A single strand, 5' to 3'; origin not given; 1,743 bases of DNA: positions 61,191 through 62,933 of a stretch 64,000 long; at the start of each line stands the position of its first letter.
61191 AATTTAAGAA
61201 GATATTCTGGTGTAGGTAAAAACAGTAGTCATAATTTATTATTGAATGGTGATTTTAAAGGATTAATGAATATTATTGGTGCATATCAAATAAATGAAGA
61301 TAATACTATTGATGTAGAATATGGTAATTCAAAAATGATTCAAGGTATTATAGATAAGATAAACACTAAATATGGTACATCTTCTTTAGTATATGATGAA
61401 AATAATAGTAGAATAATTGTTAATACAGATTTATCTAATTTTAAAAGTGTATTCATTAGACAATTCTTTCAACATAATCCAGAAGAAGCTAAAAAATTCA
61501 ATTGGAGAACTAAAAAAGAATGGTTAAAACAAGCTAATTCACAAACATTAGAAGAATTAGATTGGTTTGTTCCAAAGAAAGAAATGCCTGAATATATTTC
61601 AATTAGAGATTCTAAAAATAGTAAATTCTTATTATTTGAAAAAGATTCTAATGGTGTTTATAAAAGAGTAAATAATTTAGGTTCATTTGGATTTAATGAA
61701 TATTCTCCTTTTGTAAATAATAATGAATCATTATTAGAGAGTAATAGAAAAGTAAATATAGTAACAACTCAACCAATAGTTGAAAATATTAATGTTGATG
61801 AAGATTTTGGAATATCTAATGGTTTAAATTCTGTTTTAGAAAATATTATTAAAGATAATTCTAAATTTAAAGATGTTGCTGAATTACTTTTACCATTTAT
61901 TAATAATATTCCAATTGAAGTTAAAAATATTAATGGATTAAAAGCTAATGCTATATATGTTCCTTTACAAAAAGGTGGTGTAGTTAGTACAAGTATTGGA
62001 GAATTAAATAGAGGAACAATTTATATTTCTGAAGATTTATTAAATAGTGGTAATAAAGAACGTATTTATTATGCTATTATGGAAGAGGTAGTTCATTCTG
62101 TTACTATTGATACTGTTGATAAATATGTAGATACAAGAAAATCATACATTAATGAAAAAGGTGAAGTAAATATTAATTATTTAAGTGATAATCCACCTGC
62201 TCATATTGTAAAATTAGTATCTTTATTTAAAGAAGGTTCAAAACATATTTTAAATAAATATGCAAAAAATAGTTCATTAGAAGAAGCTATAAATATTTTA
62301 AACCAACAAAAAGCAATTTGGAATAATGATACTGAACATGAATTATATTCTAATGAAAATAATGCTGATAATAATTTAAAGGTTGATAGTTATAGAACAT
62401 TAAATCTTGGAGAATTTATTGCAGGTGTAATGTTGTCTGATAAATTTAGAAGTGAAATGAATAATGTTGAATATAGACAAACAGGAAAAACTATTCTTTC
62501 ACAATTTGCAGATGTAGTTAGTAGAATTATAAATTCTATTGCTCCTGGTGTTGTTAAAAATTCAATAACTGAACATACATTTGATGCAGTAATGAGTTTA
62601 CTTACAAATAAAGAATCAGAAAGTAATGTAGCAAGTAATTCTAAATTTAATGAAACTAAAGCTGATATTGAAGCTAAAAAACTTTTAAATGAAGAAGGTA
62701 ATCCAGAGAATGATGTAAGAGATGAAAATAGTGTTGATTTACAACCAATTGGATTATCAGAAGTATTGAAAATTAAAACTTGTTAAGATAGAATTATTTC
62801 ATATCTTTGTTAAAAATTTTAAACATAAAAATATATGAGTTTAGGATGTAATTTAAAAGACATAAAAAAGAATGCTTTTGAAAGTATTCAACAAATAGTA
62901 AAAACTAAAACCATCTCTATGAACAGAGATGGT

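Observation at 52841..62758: Repeated NDVRxxE...LQPIGL peptide in the giant protein, once at ~aa 1070-1092 and again at the extreme C-terminus: possible maturation-cleavage or targeting signals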

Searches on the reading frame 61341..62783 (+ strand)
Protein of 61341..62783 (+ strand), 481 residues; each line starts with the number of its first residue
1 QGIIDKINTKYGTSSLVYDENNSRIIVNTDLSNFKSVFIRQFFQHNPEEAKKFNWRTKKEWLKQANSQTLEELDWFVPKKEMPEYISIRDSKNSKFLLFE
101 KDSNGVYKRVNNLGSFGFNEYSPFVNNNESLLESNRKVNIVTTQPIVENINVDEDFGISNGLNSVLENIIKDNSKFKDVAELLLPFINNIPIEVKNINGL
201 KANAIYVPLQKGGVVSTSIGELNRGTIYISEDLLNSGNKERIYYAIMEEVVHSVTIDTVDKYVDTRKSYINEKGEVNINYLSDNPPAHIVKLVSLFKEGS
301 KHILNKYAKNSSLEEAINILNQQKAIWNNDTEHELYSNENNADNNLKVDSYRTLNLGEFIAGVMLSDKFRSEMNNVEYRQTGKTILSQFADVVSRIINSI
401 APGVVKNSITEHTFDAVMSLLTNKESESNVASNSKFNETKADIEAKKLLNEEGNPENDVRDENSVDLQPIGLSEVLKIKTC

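Call 11: find_related_loci(query=window:61341-62783:+, collection=viral_contigs, flank=10000)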
Query window:61341-62783:+ (481 aa) in viral_contigs; peptide patterns used: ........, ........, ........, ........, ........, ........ (x = any residue, [..] = any of these).
13 stretches matched a pattern; 1 encode a relative of the query (tblastn E <= 1e-3); 1 distinct loci.
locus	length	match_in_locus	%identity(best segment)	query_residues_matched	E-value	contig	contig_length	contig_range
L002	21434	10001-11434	68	1-481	0e+0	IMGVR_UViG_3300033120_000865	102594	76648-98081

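Call 93: predict_structure(alignment_id=A3)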
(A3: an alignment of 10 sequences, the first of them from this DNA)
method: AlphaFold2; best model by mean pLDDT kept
length: 451 residues; sequences in the alignment: 10
mean_pLDDT: 66.6   pTM: 0.55
mean pLDDT of the five models: 66.6, 65.8, 64.8, 62.9, 60.0
residues with pLDDT >= 90: 6; 70-90: 249; 50-70: 80; < 50: 116
segments of 3 or more residues with pLDDT < 50: 1-4, 85-121, 300-312, 373-383, 393-439, 449-451
pLDDT, mean of each block of 10 residues (from residue 1): 51 75 68 61 77 82 75 83 48 30 30 29 66 88 82 76 76 75 68 83 81 85 80 82 86 82 90 87 84 67 40 65 85 83 82 80 69 46 52 40 36 44 34 39 57 37
secondary structure, 60 per line:
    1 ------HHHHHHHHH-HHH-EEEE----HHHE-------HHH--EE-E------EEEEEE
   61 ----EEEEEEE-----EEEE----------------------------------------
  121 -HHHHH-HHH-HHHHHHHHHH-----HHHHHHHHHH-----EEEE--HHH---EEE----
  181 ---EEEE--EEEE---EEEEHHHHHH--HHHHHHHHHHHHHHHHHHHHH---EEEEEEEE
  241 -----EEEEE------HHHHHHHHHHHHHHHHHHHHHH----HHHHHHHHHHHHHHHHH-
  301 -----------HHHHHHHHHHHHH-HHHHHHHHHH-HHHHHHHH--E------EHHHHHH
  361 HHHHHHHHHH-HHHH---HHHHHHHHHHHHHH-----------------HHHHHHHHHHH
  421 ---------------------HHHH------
elements in order: H7-15 E21-24 E55-60 E65-71 E77-80 H122-126 H132-141 H147-156 E162-165 E174-176 E184-187 E190-193 E197-200 H201-206 H209-229 E233-240 E246-250 H257-278 H283-299 H312-324 H326-335 H337-344 H355-370 H372-375 H379-392 H410-420 H442-445

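Call 96: fold_search(model_id=the predicted structure, library=pdb)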
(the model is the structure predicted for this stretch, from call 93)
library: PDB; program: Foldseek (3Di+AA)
matches with E <= 10: 110; with E <= 0.001: 0
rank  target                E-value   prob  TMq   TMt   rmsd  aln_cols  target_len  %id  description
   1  9dei_D                1.1e-01  0.15  0.11  0.13  21.9       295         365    9  Trypanosoma brucei mitochondrial RNA-editing catalytic complex 1, U-deletion (RECC1) (released 2026-01-21)
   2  5xf1_A                3.5e-01  0.05  0.09  0.08  23.6       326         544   12  Structure of the Full-length glucagon class B G protein-coupled receptor (released 2017-05-24)
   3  6elu_J                7.4e-01  0.13  0.10  0.22  13.0       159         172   11  Structure of Serum Resistance Associated protein from T. b. rhodesiense (released 2018-01-24)
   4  9rtt_a                8.2e-01  0.08  0.09  0.13  17.8       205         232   12  Activated Elongation Complex with IWS1 and ELOF1 (released 2025-09-03)
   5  8j98                  1.4e+00  0.08  0.11  0.21  19.1       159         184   12  A near-infrared fluorescent protein of de novo backbone design (released 2023-10-04)
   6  8y0e_I                1.7e+00  0.04  0.07  0.10  22.2       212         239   13  ASFV RNAP M1249L C-tail occupied complex4 (MCOC4) (released 2025-01-29)
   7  8yqt_J                1.9e+00  0.06  0.09  0.08  21.9       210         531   13  African swine fever virus RNA Polymerase-M1249L complex2 (released 2024-11-06)
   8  6wjc_A                1.9e+00  0.03  0.09  0.09  15.3       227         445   13  Muscarinic acetylcholine receptor 1 - muscarinic toxin 7 complex (released 2020-07-08)
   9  8xy6_I                2.0e+00  0.02  0.09  0.08  24.9       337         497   10  ASFV RNAP M1249L C-tail occupied complex3 (MCOC3) (released 2025-01-22)
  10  6ihg                  2.4e+00  0.06  0.10  0.19  13.6       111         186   10  N terminal domain of Mycobacterium avium complex Lon protease (released 2019-08-07)
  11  8yqu_J                2.4e+00  0.04  0.09  0.05  21.8       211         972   13  African swine fever virus RNA Polymerase-M1249L complex1 (released 2024-11-06)
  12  6lk2_B                2.5e+00  0.04  0.11  0.13  20.5       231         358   11  Crystal structure of Providencia alcalifaciens 3-dehydroquinate synthase (DHQS) in complex with Mg2+, NAD and chloroge (released 2020-07-29)
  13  8or7_A                2.9e+00  0.04  0.09  0.19  18.6       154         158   18  Structure of a far-red induced allophycocyanin from Chroococcidiopsis thermalis sp. PCC 7203 (released 2024-03-20)
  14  5zty                  2.9e+00  0.02  0.10  0.10  22.6       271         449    8  Crystal structure of human G protein coupled receptor (released 2019-01-30)
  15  6elu_G                3.0e+00  0.06  0.10  0.22  13.6       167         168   11  Structure of Serum Resistance Associated protein from T. b. rhodesiense (released 2018-01-24)
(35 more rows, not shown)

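Call 103: find_related_loci(query=A3, collection=viral_contigs, flank=6000)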
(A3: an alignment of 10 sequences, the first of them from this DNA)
Query A3 (451 aa) in viral_contigs; peptide patterns used: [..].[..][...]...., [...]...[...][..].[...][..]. (x = any residue, [..] = any of these).
83 stretches matched a pattern; 37 encode a relative of the query (tblastn E <= 1e-3); 37 distinct loci.
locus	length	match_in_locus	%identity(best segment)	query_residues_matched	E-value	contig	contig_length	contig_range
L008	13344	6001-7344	67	1-451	0e+0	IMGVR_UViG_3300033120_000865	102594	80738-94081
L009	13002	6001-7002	28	1-371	2e-31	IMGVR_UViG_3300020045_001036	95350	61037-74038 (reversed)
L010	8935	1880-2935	28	6-391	3e-30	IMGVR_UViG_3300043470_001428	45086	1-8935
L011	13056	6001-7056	28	6-391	3e-30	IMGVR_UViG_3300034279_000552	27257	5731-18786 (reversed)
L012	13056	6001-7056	28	6-391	3e-30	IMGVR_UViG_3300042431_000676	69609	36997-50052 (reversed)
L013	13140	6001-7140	26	7-403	9e-29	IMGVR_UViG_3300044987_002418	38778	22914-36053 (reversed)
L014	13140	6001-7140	26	7-403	9e-29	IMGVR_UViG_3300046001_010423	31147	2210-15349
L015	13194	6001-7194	27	2-407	5e-27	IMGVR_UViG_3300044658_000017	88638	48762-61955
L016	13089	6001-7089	26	1-393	2e-25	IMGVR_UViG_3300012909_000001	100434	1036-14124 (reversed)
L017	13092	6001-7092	25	5-391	2e-24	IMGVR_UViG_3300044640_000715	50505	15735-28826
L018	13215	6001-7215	25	5-436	8e-24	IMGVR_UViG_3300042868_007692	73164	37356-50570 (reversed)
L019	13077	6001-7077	27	6-399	5e-21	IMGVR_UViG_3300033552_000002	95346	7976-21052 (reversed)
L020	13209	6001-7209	25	6-437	1e-20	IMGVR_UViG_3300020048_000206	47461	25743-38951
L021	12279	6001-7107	24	8-407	4e-20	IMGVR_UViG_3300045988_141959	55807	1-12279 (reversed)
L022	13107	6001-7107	24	8-407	4e-20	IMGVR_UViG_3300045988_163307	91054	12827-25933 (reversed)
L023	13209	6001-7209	27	6-437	6e-20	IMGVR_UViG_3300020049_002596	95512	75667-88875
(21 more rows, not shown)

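Call 107: find_related_loci(query=L023:301-1200:+, collection=viral_contigs, flank=10000)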
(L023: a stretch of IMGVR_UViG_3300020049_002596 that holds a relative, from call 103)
Query L023:301-1200:+ (300 aa) in viral_contigs; peptide patterns used: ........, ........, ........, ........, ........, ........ (x = any residue, [..] = any of these).
7 stretches matched a pattern; 5 encode a relative of the query (tblastn E <= 1e-3); 5 distinct loci.
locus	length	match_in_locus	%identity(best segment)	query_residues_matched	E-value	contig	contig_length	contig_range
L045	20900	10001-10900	100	1-300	0e+0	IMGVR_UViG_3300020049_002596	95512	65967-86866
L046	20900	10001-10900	93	1-300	0e+0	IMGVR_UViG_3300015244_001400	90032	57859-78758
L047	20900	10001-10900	92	1-300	0e+0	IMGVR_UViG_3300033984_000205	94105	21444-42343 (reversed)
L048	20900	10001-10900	92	1-300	0e+0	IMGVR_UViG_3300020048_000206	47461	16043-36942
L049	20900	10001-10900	91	1-300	0e+0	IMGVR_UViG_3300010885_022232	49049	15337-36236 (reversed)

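Call 113: search_protein_families(library=pfam, alignment_id=A3, max_evalue=1)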
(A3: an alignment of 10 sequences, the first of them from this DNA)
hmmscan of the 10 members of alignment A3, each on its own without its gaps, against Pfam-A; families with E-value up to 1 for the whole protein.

A. member 1, seq(451 aa): 0 families

B. families by the number of members that match (of 10 scanned): 15 families
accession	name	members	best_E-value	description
PF10263.15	SprT-like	2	0.0027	SprT-like family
PF07106.19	TBPIP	1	0.0018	TBPIP/Hop2 winged helix domain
PF20573.4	DUF6782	1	0.015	Putative metallopeptidase family (DUF6782)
PF16984.11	Grp7_allergen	1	0.021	Group 7 allergen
PF14521.12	Aspzincin_M35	1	0.021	Lysine-specific metallo-endopeptidase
PF13467.12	RHH_4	1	0.039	Ribbon-helix-helix domain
PF15956.11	DUF4760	1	0.048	Domain of unknown function (DUF4760)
PF24690.1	NTCP5_P3_N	1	0.062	NTCP5/P3 N-terminal domain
PF24531.2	ANC1_spectrin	1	0.078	Nuclear anchorage protein 1, spectrin repeat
PF04691.17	ApoC-I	1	0.1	Apolipoprotein C-I (ApoC-1)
PF09190.17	DALR_2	1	0.12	DALR domain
PF03047.20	ComC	1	0.14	COMC family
PF09138.17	Urm1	1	0.23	Urm1 (Ubiquitin related modifier)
PF08391.16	Ly49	1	0.25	Ly49-like protein, N-terminal region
PF00427.26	PBS_linker_poly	1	0.26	Phycobilisome Linker polypeptide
